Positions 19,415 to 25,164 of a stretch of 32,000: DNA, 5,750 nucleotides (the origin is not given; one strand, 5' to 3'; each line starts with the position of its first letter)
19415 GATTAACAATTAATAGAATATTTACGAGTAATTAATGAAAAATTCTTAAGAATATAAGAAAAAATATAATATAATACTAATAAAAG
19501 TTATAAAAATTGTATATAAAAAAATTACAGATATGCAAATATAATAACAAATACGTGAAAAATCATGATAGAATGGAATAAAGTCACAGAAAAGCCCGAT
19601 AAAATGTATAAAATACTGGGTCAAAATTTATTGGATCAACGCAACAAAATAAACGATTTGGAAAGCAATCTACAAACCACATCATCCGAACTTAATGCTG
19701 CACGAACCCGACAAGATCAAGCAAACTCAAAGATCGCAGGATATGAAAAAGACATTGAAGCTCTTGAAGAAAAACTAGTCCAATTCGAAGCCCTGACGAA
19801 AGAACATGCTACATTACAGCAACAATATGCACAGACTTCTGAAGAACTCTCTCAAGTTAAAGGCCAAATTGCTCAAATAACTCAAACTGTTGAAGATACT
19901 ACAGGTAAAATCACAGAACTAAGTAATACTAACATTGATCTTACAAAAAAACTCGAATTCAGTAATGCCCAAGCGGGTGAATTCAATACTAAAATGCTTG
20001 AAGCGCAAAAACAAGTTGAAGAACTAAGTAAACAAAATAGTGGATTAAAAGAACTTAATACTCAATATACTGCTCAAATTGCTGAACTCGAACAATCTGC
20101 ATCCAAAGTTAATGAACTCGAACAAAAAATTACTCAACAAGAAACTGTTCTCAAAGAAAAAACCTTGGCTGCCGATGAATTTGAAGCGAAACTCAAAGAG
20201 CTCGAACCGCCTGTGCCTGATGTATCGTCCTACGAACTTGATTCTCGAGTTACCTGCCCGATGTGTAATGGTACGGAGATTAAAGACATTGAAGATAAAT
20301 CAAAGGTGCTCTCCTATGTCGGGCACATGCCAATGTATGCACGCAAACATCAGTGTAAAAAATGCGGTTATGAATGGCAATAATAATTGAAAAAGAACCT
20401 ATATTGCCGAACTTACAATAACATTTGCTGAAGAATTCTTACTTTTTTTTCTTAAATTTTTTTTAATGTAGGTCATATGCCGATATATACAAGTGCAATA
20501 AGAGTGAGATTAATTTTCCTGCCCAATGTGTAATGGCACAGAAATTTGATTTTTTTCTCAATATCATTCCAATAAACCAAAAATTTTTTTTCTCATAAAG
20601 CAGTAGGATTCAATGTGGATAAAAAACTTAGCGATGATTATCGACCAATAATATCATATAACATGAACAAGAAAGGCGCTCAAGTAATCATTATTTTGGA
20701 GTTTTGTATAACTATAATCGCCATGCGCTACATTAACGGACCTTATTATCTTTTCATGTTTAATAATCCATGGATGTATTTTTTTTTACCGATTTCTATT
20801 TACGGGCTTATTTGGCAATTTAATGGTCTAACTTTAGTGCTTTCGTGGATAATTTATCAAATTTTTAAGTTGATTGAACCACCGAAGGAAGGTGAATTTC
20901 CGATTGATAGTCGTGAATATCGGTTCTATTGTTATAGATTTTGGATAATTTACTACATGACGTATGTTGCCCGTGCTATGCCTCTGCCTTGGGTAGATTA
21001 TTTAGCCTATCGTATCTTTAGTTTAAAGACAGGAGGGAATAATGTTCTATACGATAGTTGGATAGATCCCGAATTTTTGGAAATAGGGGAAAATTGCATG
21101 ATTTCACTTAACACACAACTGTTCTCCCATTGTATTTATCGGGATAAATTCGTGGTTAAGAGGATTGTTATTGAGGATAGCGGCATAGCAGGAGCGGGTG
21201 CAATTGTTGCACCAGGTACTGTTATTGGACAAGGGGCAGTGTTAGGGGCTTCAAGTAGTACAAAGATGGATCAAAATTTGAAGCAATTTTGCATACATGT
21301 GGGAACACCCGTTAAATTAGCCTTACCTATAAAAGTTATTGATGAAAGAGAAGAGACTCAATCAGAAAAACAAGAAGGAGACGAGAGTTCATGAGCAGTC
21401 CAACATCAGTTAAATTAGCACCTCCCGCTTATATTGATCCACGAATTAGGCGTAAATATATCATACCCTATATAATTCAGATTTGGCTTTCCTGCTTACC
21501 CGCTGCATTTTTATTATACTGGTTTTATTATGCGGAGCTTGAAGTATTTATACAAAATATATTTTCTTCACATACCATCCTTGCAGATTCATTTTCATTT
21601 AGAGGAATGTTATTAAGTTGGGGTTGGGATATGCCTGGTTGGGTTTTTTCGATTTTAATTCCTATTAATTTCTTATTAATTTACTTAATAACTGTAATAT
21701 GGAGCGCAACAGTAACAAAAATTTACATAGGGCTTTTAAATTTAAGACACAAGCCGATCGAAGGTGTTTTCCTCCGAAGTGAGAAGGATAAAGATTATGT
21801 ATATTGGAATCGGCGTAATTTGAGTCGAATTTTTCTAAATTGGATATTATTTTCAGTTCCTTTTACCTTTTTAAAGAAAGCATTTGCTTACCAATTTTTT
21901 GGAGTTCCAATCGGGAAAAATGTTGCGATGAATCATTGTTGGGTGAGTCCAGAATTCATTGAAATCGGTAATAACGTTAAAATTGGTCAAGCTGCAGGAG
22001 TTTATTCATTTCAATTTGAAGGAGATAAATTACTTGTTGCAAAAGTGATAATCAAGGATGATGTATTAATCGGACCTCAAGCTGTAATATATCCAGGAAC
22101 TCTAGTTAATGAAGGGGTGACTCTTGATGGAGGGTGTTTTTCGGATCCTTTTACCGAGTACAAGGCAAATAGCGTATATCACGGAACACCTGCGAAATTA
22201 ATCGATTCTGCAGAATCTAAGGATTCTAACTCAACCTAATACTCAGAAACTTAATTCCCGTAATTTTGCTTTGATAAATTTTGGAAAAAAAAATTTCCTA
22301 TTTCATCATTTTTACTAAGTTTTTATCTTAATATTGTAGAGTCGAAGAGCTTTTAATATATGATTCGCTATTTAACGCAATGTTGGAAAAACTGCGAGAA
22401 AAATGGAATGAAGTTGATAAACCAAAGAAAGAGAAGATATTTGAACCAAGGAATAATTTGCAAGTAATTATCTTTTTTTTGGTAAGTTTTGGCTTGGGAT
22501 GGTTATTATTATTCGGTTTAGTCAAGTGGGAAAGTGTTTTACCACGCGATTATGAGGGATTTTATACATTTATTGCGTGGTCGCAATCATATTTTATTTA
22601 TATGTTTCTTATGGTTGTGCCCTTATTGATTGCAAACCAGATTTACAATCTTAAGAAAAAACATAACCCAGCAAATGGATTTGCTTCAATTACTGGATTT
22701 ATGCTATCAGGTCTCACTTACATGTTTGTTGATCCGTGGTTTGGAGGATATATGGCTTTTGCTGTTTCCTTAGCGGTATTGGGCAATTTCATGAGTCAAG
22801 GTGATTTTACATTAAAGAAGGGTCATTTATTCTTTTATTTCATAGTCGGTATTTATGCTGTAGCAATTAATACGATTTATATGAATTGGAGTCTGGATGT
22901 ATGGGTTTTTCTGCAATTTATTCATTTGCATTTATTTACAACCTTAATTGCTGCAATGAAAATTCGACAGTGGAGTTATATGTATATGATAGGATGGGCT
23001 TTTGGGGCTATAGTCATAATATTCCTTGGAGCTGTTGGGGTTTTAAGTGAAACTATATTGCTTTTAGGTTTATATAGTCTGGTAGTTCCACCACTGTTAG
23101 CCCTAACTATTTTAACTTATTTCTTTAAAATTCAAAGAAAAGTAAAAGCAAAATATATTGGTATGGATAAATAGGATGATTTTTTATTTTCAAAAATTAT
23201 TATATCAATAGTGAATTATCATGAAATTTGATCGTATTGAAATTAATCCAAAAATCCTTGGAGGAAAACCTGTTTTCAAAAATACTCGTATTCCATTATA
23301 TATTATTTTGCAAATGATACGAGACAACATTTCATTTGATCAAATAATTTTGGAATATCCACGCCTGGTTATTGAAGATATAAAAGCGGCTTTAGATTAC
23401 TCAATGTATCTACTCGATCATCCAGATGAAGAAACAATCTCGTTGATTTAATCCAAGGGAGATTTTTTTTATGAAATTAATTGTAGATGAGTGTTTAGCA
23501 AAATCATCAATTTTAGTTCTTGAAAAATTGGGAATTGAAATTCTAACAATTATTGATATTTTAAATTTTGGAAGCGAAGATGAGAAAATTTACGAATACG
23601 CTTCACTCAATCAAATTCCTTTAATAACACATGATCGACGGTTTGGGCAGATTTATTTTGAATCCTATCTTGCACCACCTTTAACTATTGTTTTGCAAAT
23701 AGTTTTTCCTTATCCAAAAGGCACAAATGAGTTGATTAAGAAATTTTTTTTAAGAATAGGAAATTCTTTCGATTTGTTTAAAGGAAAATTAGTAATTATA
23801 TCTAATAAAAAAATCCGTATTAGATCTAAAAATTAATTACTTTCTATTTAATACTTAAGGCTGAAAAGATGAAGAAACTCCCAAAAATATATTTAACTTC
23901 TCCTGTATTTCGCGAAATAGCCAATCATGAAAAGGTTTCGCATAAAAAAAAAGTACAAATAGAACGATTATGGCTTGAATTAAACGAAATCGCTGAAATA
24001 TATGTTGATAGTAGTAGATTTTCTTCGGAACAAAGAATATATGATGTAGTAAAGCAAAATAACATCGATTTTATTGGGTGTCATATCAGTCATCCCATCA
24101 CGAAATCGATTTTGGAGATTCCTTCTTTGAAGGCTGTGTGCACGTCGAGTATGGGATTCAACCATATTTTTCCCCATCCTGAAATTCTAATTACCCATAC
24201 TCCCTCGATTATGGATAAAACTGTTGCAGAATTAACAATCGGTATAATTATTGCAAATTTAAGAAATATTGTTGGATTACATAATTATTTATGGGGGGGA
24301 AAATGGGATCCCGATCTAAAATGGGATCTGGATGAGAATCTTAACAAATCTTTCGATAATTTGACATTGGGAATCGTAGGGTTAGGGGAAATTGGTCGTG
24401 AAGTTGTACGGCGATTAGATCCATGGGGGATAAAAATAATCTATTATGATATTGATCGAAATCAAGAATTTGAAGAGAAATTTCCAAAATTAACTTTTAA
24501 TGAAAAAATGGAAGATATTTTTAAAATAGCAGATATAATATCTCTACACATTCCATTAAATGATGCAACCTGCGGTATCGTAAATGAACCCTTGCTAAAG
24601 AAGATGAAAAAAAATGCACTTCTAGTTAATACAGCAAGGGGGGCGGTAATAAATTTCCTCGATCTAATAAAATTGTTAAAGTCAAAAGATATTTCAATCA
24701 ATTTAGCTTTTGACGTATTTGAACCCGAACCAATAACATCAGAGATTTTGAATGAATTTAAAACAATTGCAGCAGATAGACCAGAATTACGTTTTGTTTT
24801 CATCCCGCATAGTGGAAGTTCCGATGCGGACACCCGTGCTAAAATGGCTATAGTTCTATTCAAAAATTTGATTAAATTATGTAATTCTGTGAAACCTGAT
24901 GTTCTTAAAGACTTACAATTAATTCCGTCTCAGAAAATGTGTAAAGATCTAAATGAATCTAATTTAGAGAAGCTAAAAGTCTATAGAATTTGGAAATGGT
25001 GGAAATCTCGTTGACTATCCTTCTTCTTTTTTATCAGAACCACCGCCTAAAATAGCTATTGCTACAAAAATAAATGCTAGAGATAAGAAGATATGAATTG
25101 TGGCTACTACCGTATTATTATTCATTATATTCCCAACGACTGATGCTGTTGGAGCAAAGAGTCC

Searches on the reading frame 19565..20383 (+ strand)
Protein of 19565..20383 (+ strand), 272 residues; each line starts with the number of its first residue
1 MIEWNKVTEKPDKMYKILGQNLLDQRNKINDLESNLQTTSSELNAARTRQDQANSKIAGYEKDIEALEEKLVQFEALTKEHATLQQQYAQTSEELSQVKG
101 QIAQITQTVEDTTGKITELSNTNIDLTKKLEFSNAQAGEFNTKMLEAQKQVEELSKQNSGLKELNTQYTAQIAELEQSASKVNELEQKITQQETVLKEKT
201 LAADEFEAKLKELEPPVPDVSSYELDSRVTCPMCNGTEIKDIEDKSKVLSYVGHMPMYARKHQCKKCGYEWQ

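Call 45: search_protein_families(library=pfam, proteins=[window:19565-20383:+], max_evalue=0.001)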
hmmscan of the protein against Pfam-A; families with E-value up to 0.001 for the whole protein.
window:19565-20383:+ (272 aa): 8 families
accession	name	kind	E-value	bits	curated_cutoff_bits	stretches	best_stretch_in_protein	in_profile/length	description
PF06008.19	Laminin_I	-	2e-06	28.2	34.6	1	28-214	13-193/259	Laminin Domain I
PF25764.1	KIF21A_4th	-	6.8e-06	26.3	33.1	1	14-108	55-150/183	KIF21A-like domain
PF25014.1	NET2A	-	7.6e-05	23.1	33.1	1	26-203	50-221/235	NET2A-like domain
PF06009.19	Laminin_II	-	9.6e-05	22.9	33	0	5-83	9-87/138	Laminin Domain II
PF10473.14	CENP-F_leu_zip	-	0.00028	21.4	34.5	0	71-163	51-140/140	Leucine-rich repeats of kinetochore protein Cenp-F/LEK1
PF10498.14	IFT57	-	0.00043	19.8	40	1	30-125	232-328/360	Intra-flagellar transport protein 57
PF05377.16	FlaC_arch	-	0.00056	20.7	27.8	0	28-67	1-40/55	Flagella accessory protein C (FlaC)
PF12325.13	TMF_TATA_bd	-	0.00086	19.8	29.1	1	27-111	19-103/115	TATA element modulatory factor 1 TATA binding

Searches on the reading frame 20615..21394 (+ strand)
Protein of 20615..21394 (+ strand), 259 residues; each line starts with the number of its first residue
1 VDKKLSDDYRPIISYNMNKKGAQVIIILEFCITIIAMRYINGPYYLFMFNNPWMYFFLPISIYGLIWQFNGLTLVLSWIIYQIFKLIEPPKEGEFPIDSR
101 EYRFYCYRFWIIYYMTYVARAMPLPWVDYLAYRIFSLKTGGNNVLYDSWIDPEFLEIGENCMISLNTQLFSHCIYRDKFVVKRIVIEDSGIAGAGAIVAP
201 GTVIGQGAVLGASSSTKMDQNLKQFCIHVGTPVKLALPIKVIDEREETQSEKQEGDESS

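Call 45: search_protein_families(library=pfam, proteins=[window:20615-21394:+], max_evalue=0.001)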
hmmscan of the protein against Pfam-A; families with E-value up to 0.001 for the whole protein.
window:20615-21394:+ (259 aa): 1 family
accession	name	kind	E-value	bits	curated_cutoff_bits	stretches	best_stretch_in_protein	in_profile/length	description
PF00132.30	Hexapep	-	0.00033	20.7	27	0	186-214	4-32/36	Bacterial transferase hexapeptide (six repeats)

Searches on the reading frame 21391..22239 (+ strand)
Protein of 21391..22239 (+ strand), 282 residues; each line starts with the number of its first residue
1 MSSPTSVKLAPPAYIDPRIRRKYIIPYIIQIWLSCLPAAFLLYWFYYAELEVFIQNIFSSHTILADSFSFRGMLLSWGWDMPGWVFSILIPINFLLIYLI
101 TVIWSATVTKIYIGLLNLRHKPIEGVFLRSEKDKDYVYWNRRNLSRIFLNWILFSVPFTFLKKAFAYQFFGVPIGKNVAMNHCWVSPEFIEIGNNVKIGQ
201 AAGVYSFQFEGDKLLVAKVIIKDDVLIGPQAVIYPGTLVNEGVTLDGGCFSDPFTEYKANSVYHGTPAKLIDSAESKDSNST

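Call 45: search_protein_families(library=pfam, proteins=[window:21391-22239:+], max_evalue=0.001)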
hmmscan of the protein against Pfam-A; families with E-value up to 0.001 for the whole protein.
window:21391-22239:+ (282 aa): 2 families
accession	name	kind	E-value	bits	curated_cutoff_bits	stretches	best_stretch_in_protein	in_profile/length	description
PF00132.30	Hexapep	-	5.3e-07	29.5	27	1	219-249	2-32/36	Bacterial transferase hexapeptide (six repeats)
PF14602.12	Hexapep_2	-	0.00063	19.8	27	0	219-249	2-30/34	Hexapeptide repeat of succinyl-transferase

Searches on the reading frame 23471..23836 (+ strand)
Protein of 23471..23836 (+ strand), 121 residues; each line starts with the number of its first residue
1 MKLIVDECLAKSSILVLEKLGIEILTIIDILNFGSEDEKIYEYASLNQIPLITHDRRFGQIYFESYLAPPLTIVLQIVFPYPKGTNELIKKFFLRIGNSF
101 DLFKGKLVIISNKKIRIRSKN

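Call 45: search_protein_families(library=pfam, proteins=[window:23471-23836:+], max_evalue=0.001)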
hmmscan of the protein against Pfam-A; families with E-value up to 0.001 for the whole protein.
window:23471-23836:+ (121 aa): 1 family
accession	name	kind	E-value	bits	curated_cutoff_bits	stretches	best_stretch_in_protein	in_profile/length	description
PF18480.7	DUF5615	-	1.1e-13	51.5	23.8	1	1-111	1-108/110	Domain of unknown function (DUF5615)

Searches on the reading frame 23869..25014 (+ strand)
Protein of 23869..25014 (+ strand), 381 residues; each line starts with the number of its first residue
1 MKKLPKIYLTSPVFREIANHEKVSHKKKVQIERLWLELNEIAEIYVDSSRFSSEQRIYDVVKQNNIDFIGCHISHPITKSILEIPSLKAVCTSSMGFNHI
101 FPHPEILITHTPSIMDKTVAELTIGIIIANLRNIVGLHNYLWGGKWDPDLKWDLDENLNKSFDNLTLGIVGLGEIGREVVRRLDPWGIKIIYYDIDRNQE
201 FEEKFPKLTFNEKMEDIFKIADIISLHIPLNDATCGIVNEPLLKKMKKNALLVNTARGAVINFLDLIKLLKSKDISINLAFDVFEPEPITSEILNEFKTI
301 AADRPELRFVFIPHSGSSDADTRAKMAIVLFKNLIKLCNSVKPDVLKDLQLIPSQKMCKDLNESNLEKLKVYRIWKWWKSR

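Call 45: search_protein_families(library=pfam, proteins=[window:23869-25014:+], max_evalue=0.001)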
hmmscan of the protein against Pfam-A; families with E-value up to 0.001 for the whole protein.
window:23869-25014:+ (381 aa): 3 families
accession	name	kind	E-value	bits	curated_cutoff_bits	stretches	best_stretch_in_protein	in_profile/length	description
PF02826.25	2-Hacid_dh_C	-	1.4e-40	139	25.1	1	125-294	2-165/178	D-isomer specific 2-hydroxyacid dehydrogenase, NAD binding domain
PF00389.36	2-Hacid_dh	-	7e-08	32.7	24.6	1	51-340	27-126/134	D-isomer specific 2-hydroxyacid dehydrogenase, catalytic domain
PF03446.21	NAD_binding_2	-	1.2e-06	29.1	21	1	167-275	2-112/161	NAD binding domain of 6-phosphogluconate dehydrogenase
